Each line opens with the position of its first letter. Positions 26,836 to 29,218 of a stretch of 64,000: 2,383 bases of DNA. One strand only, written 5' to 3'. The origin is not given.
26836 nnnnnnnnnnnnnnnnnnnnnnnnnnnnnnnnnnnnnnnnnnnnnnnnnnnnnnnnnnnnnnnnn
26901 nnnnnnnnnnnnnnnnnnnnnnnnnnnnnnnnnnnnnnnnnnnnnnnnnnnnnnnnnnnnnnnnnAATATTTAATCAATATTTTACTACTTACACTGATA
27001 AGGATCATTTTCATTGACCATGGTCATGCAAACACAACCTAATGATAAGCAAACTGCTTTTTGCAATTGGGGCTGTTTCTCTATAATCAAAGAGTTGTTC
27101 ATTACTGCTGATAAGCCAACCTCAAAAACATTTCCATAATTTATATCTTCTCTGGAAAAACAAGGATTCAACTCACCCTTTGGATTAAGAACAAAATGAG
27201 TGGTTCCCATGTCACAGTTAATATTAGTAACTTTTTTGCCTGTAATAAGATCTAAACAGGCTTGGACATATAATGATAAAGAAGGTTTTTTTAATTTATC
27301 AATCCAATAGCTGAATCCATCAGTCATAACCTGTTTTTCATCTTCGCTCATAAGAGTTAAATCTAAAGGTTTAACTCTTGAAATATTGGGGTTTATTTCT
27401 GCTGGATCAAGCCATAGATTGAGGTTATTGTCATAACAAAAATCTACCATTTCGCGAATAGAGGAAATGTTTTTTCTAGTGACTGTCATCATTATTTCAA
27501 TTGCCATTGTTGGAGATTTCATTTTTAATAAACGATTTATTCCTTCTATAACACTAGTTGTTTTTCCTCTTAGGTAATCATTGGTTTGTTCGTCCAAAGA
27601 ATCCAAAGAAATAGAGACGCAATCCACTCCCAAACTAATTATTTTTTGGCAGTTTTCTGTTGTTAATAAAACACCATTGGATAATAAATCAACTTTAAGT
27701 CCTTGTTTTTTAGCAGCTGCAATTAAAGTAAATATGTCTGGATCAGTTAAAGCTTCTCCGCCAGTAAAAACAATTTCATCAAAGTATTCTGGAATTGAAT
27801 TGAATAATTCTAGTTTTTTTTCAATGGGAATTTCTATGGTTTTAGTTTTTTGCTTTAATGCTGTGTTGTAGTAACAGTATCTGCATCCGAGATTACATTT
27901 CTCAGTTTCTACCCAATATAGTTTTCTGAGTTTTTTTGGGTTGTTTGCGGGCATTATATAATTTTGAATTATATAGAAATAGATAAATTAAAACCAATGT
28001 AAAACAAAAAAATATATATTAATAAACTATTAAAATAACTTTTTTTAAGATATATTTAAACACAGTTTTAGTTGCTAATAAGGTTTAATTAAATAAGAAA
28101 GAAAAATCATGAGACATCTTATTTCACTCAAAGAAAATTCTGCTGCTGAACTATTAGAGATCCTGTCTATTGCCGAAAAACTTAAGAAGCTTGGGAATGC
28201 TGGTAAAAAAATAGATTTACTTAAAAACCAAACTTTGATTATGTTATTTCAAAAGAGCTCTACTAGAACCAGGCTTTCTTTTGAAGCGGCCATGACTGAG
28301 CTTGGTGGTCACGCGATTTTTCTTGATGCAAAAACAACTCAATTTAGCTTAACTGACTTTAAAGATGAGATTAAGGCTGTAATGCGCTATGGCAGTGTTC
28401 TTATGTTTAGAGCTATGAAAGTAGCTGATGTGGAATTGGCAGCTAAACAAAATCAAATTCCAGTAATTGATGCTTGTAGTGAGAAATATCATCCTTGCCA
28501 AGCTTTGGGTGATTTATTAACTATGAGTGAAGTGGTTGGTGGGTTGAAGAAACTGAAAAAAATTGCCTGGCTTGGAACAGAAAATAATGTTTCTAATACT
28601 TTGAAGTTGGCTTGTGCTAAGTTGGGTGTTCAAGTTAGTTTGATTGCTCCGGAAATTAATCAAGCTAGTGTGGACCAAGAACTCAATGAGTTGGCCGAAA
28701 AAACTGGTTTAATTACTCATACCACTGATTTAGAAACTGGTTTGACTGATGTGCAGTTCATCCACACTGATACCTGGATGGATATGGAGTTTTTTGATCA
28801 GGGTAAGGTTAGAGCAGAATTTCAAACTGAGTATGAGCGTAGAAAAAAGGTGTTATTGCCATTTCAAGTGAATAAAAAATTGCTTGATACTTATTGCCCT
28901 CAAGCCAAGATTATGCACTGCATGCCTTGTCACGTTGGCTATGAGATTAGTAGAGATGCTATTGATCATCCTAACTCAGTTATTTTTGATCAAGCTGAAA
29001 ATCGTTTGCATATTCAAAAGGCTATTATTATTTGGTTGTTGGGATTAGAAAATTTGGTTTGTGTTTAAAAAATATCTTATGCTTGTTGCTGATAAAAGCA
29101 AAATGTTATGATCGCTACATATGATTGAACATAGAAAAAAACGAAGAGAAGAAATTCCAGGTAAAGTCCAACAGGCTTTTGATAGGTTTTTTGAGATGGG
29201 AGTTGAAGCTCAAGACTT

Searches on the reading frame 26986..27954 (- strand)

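Call 88: search_protein_families(library=pfam, proteins=[window:26986-27954:-], max_evalue=0.00001)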
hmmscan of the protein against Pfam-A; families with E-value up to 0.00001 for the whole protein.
window:26986-27954:- (322 aa): 1 family
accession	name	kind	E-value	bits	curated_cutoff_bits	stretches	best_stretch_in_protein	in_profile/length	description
PF04055.27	Radical_SAM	-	1.2e-22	81.3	29.5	1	17-173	4-166/166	Radical SAM superfamily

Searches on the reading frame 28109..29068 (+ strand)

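Call 88: search_protein_families(library=pfam, proteins=[window:28109-29068:+], max_evalue=0.00001)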
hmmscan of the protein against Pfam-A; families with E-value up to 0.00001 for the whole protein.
window:28109-29068:+ (319 aa): 2 families
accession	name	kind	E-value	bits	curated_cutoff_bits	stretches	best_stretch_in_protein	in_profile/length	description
PF00185.30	OTCace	-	2.3e-39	135.4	29.4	1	150-310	3-157/157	Aspartate/ornithine carbamoyltransferase, Asp/Orn binding domain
PF02729.26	OTCace_N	-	7.6e-39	133.6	29.9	1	2-141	1-148/148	Aspartate/ornithine carbamoyltransferase, carbamoyl-P binding domain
